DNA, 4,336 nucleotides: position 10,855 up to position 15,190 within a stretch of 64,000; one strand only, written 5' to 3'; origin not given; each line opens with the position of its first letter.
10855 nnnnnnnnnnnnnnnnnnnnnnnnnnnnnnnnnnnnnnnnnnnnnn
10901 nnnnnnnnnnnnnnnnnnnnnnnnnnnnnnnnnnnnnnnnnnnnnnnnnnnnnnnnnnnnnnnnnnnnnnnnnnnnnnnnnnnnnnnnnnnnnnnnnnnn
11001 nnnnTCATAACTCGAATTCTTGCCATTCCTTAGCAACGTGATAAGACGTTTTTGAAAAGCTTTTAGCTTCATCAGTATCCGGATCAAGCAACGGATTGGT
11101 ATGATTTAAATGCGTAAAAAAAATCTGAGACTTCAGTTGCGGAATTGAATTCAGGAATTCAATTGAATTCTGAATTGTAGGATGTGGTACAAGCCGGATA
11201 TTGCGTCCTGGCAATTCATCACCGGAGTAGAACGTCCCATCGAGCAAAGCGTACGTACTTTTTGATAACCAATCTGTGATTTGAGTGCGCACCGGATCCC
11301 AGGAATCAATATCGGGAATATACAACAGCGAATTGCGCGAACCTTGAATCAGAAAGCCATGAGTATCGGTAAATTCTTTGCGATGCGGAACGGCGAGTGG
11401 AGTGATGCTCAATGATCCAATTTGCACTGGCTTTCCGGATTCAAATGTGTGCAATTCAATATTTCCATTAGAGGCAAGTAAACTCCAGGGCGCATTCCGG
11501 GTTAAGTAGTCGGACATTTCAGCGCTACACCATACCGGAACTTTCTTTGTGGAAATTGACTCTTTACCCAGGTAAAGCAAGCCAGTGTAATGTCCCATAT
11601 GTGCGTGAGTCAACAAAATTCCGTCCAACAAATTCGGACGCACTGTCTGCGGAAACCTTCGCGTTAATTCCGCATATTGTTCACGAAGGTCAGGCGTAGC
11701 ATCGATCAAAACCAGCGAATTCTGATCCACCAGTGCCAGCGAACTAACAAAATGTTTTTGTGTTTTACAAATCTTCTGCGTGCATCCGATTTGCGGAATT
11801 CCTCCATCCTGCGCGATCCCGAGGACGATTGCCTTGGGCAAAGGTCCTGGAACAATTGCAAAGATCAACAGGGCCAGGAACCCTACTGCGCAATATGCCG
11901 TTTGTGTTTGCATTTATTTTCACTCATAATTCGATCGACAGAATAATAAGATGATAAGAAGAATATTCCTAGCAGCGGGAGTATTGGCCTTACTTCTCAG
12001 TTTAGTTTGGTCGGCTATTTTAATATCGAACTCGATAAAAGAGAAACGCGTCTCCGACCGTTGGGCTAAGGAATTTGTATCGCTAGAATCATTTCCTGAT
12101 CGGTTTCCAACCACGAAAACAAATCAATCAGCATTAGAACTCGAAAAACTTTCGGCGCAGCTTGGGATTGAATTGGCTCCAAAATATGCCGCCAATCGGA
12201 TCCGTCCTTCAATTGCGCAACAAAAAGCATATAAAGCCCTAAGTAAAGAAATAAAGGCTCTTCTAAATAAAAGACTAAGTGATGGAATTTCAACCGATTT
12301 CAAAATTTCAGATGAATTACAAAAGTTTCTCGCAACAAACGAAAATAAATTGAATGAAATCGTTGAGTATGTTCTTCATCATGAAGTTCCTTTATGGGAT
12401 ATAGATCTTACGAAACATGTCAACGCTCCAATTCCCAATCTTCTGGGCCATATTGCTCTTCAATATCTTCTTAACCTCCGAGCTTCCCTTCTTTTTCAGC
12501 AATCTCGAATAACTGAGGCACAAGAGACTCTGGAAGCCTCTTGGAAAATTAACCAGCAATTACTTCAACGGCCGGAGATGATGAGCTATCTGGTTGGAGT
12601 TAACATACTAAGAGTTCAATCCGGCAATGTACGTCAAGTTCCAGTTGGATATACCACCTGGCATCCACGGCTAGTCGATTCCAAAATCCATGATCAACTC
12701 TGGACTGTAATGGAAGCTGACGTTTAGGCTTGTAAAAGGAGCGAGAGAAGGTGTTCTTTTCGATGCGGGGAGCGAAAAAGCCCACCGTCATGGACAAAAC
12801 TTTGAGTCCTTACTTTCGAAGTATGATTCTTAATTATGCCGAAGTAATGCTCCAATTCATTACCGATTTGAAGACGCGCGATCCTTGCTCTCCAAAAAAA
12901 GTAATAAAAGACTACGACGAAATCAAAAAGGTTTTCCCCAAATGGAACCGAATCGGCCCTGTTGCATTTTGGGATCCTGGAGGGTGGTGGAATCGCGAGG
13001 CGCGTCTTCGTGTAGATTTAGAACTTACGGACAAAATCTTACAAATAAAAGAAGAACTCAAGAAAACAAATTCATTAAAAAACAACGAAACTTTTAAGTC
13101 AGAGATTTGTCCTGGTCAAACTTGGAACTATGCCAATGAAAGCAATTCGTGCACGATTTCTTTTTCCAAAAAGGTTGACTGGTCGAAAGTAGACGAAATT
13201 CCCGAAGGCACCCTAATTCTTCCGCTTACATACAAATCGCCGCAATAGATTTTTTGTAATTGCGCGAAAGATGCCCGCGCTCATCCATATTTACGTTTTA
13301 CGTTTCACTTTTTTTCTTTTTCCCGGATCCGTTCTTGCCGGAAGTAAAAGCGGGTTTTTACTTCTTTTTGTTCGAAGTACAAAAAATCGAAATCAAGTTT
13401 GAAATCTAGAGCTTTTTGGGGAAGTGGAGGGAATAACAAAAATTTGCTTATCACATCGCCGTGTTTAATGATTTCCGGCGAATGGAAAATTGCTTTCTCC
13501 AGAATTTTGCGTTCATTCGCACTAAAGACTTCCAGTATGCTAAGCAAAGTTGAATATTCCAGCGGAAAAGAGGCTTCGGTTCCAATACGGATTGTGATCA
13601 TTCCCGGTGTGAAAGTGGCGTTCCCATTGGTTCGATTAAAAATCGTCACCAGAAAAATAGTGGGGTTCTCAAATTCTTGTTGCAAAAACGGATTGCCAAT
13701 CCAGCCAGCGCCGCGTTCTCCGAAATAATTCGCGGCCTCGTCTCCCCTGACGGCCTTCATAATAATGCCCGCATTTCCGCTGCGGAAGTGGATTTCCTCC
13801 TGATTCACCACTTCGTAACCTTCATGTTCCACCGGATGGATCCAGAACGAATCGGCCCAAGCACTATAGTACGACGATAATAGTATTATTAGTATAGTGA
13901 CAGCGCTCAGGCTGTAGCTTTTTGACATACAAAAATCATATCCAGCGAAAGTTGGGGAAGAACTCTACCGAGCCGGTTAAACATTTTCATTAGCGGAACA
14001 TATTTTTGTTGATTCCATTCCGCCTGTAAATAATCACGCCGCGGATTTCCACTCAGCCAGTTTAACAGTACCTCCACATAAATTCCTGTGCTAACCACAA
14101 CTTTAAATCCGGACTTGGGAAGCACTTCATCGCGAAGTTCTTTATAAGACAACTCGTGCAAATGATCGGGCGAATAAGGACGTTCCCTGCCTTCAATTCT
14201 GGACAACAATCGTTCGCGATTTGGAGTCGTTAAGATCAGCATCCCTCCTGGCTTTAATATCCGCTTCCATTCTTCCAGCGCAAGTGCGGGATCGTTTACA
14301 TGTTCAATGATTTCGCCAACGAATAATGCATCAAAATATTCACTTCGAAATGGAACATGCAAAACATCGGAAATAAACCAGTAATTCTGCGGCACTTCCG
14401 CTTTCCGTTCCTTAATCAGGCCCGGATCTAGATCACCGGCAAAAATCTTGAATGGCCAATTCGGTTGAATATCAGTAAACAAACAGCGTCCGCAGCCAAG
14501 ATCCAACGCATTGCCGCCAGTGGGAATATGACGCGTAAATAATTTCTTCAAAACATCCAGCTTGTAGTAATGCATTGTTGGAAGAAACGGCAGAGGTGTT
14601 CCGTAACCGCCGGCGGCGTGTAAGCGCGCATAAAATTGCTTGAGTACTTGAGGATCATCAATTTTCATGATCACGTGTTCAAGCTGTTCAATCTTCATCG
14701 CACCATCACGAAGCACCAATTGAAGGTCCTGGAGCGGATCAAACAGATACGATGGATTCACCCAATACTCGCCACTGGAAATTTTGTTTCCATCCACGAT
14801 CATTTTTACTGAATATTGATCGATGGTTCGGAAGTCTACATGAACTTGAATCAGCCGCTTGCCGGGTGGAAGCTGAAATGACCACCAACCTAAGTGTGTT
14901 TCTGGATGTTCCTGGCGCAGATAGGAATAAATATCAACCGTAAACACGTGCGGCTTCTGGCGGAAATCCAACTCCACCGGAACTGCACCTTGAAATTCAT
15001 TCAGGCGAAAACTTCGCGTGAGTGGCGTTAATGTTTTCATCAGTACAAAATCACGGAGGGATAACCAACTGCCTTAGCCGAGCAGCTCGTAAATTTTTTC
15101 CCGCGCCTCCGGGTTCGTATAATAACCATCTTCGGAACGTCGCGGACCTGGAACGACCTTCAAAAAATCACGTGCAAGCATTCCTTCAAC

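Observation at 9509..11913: Exported PqqB-like hydrolase coupled to a PQQ-repeat beta-propeller with (TQ)n hexanucleotide repeats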

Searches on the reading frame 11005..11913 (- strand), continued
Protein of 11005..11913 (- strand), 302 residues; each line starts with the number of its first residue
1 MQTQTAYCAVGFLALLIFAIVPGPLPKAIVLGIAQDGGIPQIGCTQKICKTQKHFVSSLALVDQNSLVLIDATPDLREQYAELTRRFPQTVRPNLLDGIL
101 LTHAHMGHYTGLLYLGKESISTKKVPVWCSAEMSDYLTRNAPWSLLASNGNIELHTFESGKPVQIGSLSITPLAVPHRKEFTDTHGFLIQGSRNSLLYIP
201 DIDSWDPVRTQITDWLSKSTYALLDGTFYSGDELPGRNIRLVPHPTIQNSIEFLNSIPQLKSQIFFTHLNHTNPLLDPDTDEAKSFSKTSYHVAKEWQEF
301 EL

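Call 39: fold_search(model_id=the predicted structure, library=pdb)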
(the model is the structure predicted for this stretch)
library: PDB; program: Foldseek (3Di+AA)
matches with E <= 10: 1128; with E <= 0.001: 450
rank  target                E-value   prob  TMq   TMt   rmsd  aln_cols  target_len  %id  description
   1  4z7r_A                4.5e-21  1.00  0.75  0.76   3.5       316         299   22  The 1.98-angstrom crystal structure of Zn(2+)-bound PqqB from Methylobacterium extorquens (released 2016-04-20)
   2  6e13                  1.3e-20  1.00  0.77  0.76   3.6       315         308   25  Pseudomonas putida PqqB with a non-physiological zinc at the active site binds the substrate mimic, 5-cysteinyl-3,4-dihy (released 2019-05-22)
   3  4z7r_B                4.0e-20  1.00  0.75  0.81   2.9       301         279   22  The 1.98-angstrom crystal structure of Zn(2+)-bound PqqB from Methylobacterium extorquens (released 2016-04-20)
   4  4z5y                  4.5e-20  1.00  0.76  0.75   3.8       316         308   25  The 1.56-angstrom crystal structure of copper(II)-bound PqqB from Pseudomonas Putida (released 2016-04-13)
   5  4z67                  6.4e-20  1.00  0.77  0.76   3.6       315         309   25  The 1.5-angstrom crystal structure of Mn(2+)-bound PqqB from Pseudomonas Putida (released 2016-04-13)
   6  3jxp                  1.6e-19  1.00  0.76  0.75   3.7       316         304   23  Crystal Structure of the Coenzyme PQQ Synthesis Protein (PqqB) from Pseudomonas putida (released 2010-09-22)
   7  1xto                  4.5e-19  1.00  0.77  0.76   3.2       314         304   24  Crystal Structure of the Coenzyme PQQ Synthesis Protein (PqqB) from Pseudomonas putida, Northeast Structural Genomics Ta (released 2004-11-09)
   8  6b9v_A                9.8e-19  1.00  0.66  0.77   4.0       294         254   21  Crystal Structure of a New Diphosphatase from the PhnP Family (released 2018-10-17)
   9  6b9v_B                3.5e-18  1.00  0.65  0.76   4.0       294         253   21  Crystal Structure of a New Diphosphatase from the PhnP Family (released 2018-10-17)
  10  3g1p_B                8.7e-17  1.00  0.66  0.79   3.8       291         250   17  Crystals structure of PhnP from E.coli K-12 (released 2009-03-03)
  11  3g1p_A                1.1e-16  1.00  0.66  0.78   3.8       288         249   18  Crystals structure of PhnP from E.coli K-12 (released 2009-03-03)
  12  3md7                  1.2e-15  1.00  0.66  0.73   4.3       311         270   18  Crystal structure of a beta-lactamase-like protein bound to GMP from brucella melitensis (released 2010-04-21)
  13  1zkp_B                7.2e-15  1.00  0.62  0.73   4.7       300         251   15  1.5A Resolution Crystal Structure of a Metallo Beta Lactamase Family Protein, the ELAC Homolgue of Bacillus anthracis, (released 2005-06-21)
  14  1zkp_C                1.1e-14  1.00  0.60  0.73   5.0       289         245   16  1.5A Resolution Crystal Structure of a Metallo Beta Lactamase Family Protein, the ELAC Homolgue of Bacillus anthracis, (released 2005-06-21)
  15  6kns_D                1.4e-14  1.00  0.61  0.75   4.6       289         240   16  Crystal structure of the metallo-beta-lactamase fold protein YhfI from Bacillus subtilis (space group I4122) (released 2019-09-18)
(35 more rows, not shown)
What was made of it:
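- On PqqB (PQQ biosynthesis protein B): Foldseek top hits are 4Z7R, 6E13 and 4Z5Y, at TM 0.75-0.77 and E about 1e-20 (call 39).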

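Call 62: search_protein_families(library=padloc, proteins=[window:11005-11913:-], max_evalue=0.01)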
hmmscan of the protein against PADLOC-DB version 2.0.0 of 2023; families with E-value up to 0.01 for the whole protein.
window:11005-11913:- (302 aa): 0 families

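Call 67: find_encoding_contigs(protein=P0063, flank=4000, max_places=1)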
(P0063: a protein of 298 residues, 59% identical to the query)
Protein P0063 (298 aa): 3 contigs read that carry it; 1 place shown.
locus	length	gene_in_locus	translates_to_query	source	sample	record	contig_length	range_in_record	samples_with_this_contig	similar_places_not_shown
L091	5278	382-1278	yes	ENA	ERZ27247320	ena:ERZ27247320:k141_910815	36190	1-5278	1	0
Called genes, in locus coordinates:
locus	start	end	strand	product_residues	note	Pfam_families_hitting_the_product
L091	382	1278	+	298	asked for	PF12706:Lactamase_B_2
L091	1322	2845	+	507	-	-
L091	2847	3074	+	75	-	-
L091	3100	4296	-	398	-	PF00155:Aminotran_1_2, PF12897:Asp_aminotransf (weak)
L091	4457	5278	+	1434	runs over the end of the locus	PF00672:HAMP, PF00512:HisKA (weak), PF02518:HATPase_c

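Call 68: find_encoding_contigs(protein=P0073, flank=4000, max_places=1)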
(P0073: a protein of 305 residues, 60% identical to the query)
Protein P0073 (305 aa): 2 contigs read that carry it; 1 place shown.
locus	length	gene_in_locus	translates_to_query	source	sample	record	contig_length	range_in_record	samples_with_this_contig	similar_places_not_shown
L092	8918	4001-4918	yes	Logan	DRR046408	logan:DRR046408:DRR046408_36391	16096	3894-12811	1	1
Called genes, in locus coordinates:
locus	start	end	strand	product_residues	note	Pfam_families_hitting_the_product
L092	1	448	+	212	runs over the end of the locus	PF00702:Hydrolase, PF08282:Hydrolase_3 (faint), PF12710:HAD, PF13419:HAD_2, PF13242:Hydrolase_like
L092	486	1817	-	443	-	PF19425:Csd3_N2, PF01551:Peptidase_M23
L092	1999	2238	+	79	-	-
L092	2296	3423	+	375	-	PF13489:Methyltransf_23, PF08241:Methyltransf_11, PF08242:Methyltransf_12, PF13649:Methyltransf_25, PF13847:Methyltransf_31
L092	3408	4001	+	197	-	-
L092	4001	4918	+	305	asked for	PF12706:Lactamase_B_2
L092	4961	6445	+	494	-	-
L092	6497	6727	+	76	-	-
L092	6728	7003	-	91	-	-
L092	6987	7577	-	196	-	PF00155:Aminotran_1_2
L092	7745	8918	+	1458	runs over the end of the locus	PF00672:HAMP, PF13596:PAS_10 (faint), PF00512:HisKA (weak), PF02518:HATPase_c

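Call 69: find_encoding_contigs(protein=P0024, flank=4000, max_places=1)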
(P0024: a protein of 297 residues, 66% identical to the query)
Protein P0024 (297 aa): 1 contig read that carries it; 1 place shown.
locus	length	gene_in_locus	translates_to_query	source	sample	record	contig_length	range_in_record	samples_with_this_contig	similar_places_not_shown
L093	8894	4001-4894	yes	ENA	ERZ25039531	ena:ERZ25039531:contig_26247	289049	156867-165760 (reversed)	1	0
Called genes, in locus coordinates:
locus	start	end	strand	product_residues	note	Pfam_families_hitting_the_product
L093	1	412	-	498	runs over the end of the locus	PF02310:B12-binding, PF04055:Radical_SAM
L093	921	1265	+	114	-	PF03551:PadR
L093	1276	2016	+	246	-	PF12704:MacB_PCD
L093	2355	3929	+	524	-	PF02687:FtsX, PF12704:MacB_PCD, PF02687:FtsX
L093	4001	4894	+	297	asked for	PF12706:Lactamase_B_2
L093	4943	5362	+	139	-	-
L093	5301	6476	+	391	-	-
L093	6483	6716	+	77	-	-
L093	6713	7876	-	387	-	PF00155:Aminotran_1_2, PF12897:Asp_aminotransf (weak)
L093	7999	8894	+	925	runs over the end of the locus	-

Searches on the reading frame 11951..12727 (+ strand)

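Call 4: search_protein_families(library=pfam, proteins=[window:11951-12727:+], max_evalue=0.01)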
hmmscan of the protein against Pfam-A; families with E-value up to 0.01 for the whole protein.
window:11951-12727:+ (258 aa): 1 family
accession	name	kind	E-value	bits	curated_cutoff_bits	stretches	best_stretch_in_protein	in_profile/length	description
PF22780.1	HI0933_like_1st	-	0.0012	19.2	27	1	61-146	65-152/165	HI0933-like protein barrel and H2TH domain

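Call 5: search_protein_families(library=ncbifam, proteins=[window:11951-12727:+], max_evalue=0.01)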
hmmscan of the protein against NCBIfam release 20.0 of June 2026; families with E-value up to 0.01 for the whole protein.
window:11951-12727:+ (258 aa): 0 families

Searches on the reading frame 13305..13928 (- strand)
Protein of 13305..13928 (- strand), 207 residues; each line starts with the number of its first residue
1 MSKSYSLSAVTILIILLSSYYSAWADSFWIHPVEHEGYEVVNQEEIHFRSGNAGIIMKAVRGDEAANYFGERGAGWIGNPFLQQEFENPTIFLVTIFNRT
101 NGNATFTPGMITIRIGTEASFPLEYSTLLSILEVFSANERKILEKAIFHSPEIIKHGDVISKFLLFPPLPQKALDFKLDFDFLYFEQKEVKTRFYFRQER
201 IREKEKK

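Call 4: search_protein_families(library=pfam, proteins=[window:13305-13928:-], max_evalue=0.01)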
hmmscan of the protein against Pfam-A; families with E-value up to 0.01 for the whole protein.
window:13305-13928:- (207 aa): 0 families

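Call 5: search_protein_families(library=ncbifam, proteins=[window:13305-13928:-], max_evalue=0.01)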
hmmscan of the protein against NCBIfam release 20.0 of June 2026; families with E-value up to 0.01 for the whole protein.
window:13305-13928:- (207 aa): 0 families

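Call 52: search_solved_structures(query=window:13305-13928:-, max_evalue=1)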
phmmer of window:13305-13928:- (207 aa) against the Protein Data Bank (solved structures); distinct sequences matched with E-value up to 1: 0.
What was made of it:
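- Tried and rejected: No hit (call 52).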

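Call 62: search_protein_families(library=padloc, proteins=[window:13305-13928:-], max_evalue=0.01)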
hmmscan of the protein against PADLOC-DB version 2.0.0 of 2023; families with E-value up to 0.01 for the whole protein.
window:13305-13928:- (207 aa): 0 families

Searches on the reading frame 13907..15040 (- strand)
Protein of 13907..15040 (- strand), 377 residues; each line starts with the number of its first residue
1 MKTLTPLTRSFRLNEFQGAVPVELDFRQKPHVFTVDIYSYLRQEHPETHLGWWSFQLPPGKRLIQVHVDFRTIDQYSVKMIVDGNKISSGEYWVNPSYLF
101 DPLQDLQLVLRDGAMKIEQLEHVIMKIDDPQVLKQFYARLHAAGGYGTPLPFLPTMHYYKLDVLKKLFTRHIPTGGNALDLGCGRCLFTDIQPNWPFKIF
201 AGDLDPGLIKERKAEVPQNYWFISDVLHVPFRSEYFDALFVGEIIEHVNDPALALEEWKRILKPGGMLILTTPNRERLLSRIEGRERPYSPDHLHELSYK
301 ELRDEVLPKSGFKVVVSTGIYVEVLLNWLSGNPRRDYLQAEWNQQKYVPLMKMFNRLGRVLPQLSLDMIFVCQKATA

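Call 4: search_protein_families(library=pfam, proteins=[window:13907-15040:-], max_evalue=0.01)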
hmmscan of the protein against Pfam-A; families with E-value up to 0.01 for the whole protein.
window:13907-15040:- (377 aa): 6 families
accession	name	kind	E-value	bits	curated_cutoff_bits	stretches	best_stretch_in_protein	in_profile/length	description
PF08241.18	Methyltransf_11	-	2e-17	64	21.2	1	179-270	1-95/95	Methyltransferase domain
PF13489.12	Methyltransf_23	-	2.5e-12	47.2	27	1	156-315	5-162/164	Methyltransferase domain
PF13649.12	Methyltransf_25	-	2.7e-10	41.2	27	1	179-266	2-97/97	Methyltransferase domain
PF08242.18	Methyltransf_12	-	2.1e-07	32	30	1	179-268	1-98/98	Methyltransferase domain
PF13847.12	Methyltransf_31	-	1.5e-06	28.4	27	1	177-283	6-123/145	Methyltransferase domain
PF01209.24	Ubie_methyltran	-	0.0011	18.8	20.1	1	198-269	74-150/233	ubiE/COQ5 methyltransferase family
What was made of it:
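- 13907..15040 (-): Class I SAM methyltransferase with an unknown N-terminal domain. It is the first large gene of the conserved cluster. Methyltransf_11 at 2e-17 (call 4).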

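Call 5: search_protein_families(library=ncbifam, proteins=[window:13907-15040:-], max_evalue=0.01)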
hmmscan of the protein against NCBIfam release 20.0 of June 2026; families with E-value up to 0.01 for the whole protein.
window:13907-15040:- (377 aa): 23 families
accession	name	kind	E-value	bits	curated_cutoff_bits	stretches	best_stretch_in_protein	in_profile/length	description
NF045667.1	MTase_DVU1556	equivalog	2e-11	43.7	155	1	171-271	19-120/213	DVU_1556 family methyltransferase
TIGR02072.1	BioC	equivalog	1.7e-08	34.6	184.95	1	177-278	37-140/244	malonyl-ACP O-methyltransferase BioC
TIGR01983.1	UbiG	equivalog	3.5e-08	33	102.95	1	175-277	50-158/228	bifunctional 2-polyprenyl-6-hydroxyphenol methylase/3-demethylubiquinol 3-O-methyltransferase UbiG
NF001241.0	PRK00216.1-2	equivalog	3.2e-07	30.2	327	1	174-271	51-148/231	demethylmenaquinone methyltransferase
TIGR01934.1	MenG_MenH_UbiE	subfamily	3.8e-06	26.3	158.35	1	174-271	39-142/223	ubiquinone/menaquinone biosynthesis methyltransferase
NF007610.0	PRK10258.1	equivalog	2.5e-05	23.7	342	1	177-273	45-141/251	malonyl-ACP O-methyltransferase BioC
NF001244.0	PRK00216.1-5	equivalog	3.5e-05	23.2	216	1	216-270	99-153/236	bifunctional demethylmenaquinone methyltransferase/2-methoxy-6-polyprenyl-1,4-benzoquinol methylase UbiE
NF052510.1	methyltran_MpqE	exception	8.5e-05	22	335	1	176-269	48-150/234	methyl-plastoquinone biosynthesis methyltransferase MpqE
NF047649.1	MTase_UXPK_star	exception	0.00018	20.7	460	1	203-271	109-182/283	methyltransferase/UXPK-star double selenoprotein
NF001243.0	PRK00216.1-4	equivalog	0.00023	20.6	235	1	222-270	103-151/237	demethylmenaquinone methyltransferase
TIGR04345.1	ovoA_Cterm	equivalog_domain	0.00045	19.8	170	1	228-273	127-172/242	putative 4-mercaptohistidine N1-methyltransferase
NF041536.1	ArsM_DUF2284_UU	exception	0.0011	17.4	575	1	172-271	74-181/459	arsenite methyltransferase/DUF2284 domain selenoprotein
TIGR00452.1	TIGR00452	equivalog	0.0012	17.7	275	1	228-272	177-221/316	tRNA 5-methoxyuridine(34)/uridine 5-oxyacetic acid(34) synthase CmoB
NF001240.0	PRK00216.1-1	equivalog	0.0013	17.9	378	1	223-270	121-168/251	bifunctional demethylmenaquinone methyltransferase/2-methoxy-6-polyprenyl-1,4-benzoquinol methylase UbiE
NF008300.0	PRK11088.1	equivalog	0.0015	18.1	303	1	152-302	61-208/272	23S rRNA (guanine(745)-N(1))-methyltransferase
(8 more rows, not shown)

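Call 62: search_protein_families(library=padloc, proteins=[window:13907-15040:-], max_evalue=0.01)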
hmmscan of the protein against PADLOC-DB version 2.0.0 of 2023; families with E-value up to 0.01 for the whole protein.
window:13907-15040:- (377 aa): 1 family
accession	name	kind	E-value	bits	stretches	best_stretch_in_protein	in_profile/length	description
PDLC04134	mad2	-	6.6e-12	43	1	120-308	244-415/492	mads_2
